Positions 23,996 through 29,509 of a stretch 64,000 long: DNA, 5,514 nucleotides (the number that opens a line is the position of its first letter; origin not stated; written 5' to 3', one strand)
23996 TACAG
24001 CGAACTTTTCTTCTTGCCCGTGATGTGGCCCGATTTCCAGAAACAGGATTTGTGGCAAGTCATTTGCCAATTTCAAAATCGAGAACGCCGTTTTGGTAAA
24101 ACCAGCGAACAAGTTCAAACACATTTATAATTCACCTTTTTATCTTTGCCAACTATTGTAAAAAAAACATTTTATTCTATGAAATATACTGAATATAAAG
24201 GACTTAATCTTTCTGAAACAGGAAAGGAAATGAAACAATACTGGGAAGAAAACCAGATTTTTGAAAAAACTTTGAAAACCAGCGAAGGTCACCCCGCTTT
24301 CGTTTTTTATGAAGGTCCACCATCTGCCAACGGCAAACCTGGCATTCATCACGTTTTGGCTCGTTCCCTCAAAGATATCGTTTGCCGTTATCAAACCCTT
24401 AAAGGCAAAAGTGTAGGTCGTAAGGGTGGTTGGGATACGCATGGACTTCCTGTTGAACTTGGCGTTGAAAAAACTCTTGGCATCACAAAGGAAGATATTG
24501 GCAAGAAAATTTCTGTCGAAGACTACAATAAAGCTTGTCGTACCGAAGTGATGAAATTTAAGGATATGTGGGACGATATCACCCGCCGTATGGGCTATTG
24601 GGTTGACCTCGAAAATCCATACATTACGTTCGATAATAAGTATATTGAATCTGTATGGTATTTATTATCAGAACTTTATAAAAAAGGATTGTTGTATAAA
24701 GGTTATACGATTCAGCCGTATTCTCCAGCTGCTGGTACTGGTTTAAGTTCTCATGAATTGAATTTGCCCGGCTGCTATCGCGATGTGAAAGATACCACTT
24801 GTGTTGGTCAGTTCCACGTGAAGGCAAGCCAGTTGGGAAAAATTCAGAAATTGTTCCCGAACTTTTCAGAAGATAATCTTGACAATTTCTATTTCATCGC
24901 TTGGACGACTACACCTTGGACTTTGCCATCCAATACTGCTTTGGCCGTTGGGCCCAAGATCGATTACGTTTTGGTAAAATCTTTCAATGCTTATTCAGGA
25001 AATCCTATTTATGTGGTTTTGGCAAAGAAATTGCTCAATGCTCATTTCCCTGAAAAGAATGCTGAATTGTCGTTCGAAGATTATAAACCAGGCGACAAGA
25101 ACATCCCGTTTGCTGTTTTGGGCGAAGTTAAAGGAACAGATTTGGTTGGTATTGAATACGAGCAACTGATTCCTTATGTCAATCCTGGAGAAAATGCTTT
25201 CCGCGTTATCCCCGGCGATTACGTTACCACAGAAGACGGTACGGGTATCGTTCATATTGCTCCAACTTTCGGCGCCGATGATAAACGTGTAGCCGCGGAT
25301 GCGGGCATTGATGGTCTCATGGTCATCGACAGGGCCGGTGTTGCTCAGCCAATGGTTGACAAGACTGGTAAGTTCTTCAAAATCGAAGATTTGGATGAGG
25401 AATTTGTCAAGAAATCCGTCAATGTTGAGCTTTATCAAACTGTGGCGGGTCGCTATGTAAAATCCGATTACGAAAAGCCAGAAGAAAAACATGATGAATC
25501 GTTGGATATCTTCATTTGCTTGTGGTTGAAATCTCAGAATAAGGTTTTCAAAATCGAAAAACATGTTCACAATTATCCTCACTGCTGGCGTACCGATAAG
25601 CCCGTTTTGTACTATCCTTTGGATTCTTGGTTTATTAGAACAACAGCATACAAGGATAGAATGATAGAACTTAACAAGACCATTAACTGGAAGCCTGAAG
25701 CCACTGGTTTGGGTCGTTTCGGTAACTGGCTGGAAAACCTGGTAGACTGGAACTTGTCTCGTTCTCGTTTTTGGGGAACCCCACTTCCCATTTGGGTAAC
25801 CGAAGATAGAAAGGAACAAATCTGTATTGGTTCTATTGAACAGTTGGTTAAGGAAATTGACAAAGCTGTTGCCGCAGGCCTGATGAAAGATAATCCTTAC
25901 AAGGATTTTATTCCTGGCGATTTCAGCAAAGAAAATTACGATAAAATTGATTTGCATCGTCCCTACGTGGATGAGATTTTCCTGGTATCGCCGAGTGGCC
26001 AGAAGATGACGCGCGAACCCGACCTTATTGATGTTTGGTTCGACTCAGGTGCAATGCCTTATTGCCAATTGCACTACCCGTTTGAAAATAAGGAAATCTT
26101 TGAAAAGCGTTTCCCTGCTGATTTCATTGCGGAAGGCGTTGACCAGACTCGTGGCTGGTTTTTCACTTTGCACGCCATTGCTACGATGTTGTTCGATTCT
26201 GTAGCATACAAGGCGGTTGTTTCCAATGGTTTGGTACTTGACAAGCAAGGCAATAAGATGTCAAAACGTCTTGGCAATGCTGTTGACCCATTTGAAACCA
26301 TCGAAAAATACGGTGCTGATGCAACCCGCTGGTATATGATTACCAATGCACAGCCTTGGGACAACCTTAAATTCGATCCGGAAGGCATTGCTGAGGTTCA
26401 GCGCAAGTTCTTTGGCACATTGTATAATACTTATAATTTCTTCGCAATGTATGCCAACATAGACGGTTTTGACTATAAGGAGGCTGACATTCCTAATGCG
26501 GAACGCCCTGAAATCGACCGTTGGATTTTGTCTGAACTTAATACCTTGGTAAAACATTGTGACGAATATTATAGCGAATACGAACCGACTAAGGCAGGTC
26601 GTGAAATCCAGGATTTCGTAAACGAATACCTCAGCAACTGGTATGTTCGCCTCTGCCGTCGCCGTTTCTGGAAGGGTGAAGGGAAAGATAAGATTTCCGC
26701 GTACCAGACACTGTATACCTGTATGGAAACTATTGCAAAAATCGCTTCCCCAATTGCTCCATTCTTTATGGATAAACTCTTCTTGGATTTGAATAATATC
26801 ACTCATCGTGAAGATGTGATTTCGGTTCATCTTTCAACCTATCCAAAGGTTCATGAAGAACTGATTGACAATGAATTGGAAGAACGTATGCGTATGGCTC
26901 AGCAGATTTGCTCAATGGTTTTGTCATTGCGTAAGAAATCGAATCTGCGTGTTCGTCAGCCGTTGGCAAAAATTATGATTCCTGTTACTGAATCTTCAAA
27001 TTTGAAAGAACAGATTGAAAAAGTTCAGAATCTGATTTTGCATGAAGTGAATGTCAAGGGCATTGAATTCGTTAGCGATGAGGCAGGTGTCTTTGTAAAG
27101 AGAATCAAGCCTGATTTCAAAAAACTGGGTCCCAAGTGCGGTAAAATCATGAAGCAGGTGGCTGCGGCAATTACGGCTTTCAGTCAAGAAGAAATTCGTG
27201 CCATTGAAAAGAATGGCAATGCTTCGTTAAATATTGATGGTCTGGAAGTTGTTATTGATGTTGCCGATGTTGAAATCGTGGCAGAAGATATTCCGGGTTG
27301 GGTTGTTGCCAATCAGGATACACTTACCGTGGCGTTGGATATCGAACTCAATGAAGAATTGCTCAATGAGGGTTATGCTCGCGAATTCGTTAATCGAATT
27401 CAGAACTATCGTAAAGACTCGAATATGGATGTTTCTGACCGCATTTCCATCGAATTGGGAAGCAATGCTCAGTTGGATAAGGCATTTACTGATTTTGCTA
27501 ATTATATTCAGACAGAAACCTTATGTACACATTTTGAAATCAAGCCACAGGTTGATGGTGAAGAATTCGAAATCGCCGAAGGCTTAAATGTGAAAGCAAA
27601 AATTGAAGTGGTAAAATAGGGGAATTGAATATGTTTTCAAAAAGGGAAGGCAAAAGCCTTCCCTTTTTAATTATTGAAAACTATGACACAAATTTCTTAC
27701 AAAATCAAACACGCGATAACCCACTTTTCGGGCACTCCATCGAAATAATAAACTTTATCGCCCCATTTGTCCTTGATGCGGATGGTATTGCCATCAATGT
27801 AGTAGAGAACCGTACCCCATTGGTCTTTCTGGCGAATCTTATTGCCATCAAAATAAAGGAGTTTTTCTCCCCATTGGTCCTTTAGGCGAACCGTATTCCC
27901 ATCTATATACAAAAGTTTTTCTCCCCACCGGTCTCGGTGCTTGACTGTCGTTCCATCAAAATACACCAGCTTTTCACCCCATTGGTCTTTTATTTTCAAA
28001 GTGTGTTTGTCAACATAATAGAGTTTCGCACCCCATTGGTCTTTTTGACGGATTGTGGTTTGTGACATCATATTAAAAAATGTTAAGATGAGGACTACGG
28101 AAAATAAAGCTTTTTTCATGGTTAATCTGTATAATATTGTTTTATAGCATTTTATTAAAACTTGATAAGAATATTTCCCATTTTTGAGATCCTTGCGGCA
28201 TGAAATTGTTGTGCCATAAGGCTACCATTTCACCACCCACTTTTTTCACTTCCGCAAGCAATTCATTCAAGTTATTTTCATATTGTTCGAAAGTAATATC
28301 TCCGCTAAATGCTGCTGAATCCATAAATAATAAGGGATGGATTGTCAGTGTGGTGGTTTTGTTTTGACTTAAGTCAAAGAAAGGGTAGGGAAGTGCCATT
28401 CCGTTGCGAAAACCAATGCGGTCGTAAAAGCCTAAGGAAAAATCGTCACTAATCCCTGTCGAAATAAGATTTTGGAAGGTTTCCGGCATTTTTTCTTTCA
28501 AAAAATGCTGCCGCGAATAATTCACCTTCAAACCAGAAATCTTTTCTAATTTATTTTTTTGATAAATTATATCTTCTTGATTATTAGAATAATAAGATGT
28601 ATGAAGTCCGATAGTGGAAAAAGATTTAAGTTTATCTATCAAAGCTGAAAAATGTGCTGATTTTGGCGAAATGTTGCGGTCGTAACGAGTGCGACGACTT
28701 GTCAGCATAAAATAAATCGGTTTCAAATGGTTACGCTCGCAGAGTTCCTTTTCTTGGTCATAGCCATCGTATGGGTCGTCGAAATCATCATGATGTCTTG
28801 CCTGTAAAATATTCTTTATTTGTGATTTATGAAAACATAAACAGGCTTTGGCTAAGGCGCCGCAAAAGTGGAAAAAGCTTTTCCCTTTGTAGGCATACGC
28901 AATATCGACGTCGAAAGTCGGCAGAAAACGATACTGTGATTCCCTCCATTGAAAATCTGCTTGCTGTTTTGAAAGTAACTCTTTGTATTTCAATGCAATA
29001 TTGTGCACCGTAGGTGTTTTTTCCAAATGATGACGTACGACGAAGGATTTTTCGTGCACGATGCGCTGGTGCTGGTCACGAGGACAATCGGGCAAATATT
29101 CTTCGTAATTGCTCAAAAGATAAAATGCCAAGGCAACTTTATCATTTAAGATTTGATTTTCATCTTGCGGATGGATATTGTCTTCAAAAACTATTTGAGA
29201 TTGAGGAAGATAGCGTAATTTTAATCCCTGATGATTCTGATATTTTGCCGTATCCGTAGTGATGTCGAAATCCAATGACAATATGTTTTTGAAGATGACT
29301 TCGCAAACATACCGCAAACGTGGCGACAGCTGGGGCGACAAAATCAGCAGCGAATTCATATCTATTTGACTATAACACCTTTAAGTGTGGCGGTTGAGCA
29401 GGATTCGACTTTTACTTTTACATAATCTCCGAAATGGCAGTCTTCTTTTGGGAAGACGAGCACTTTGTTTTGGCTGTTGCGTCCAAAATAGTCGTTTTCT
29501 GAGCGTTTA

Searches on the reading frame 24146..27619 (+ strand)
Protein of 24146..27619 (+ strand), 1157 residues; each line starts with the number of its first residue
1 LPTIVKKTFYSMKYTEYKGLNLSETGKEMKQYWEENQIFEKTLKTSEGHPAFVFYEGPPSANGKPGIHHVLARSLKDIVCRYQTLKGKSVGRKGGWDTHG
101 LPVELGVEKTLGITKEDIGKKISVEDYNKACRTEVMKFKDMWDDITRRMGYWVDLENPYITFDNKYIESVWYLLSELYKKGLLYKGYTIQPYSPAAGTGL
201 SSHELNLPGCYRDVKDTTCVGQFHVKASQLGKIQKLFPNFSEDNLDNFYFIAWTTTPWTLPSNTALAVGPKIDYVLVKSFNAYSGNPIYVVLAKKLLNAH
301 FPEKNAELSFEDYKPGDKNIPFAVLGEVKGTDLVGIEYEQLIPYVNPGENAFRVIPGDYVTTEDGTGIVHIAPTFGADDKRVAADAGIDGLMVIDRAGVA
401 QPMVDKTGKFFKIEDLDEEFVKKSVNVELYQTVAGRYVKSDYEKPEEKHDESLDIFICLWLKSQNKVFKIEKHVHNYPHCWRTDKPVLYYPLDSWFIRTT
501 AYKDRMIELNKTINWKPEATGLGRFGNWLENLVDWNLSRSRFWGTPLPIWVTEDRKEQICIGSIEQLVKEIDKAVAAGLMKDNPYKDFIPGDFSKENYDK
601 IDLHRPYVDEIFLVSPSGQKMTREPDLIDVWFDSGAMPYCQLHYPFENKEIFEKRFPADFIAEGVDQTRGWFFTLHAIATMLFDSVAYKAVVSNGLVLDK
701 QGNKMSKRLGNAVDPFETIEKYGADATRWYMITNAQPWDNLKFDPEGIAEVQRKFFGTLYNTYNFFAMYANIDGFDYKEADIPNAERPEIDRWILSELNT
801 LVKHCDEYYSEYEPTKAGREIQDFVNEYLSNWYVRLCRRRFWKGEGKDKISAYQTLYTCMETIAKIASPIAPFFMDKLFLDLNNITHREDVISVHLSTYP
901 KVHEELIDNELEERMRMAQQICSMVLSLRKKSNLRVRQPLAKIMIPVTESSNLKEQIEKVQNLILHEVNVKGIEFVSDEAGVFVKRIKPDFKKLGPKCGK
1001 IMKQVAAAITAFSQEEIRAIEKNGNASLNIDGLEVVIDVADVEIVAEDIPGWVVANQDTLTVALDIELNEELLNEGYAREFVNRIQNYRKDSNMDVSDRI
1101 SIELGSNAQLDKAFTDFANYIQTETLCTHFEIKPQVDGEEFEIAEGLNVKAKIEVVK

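Call 100: search_protein_families(library=pfam, proteins=[window:24146-27619:+], max_evalue=0.0001)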
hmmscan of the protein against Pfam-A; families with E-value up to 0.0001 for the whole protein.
window:24146-27619:+ (1157 aa): 4 families
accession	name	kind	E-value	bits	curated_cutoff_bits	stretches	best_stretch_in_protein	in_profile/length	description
PF00133.28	tRNA-synt_1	-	4.4e-120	401.7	22.7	1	29-742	2-412/414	tRNA synthetases class I (I, L, M and V)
PF19302.4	DUF5915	-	3e-55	187.2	27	1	962-1154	2-193/195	Domain of unknown function (DUF5915)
PF08264.19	Anticodon_1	-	1.1e-32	113.4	25.1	1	791-941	1-145/148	Anticodon-binding domain of tRNA ligase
PF09334.17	tRNA-synt_1g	-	1.5e-15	57.3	20.1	1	687-750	311-373/391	tRNA synthetases class I (M)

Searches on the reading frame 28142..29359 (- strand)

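Call 100: search_protein_families(library=pfam, proteins=[window:28142-29359:-], max_evalue=0.0001)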
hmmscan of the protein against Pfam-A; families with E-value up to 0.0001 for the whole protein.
window:28142-29359:- (405 aa): 1 family
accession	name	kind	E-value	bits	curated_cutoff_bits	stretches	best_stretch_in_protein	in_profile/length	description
PF23019.1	DUF7033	-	2.6e-19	69.8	27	1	73-159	4-89/90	Family of unknown function (DUF7033)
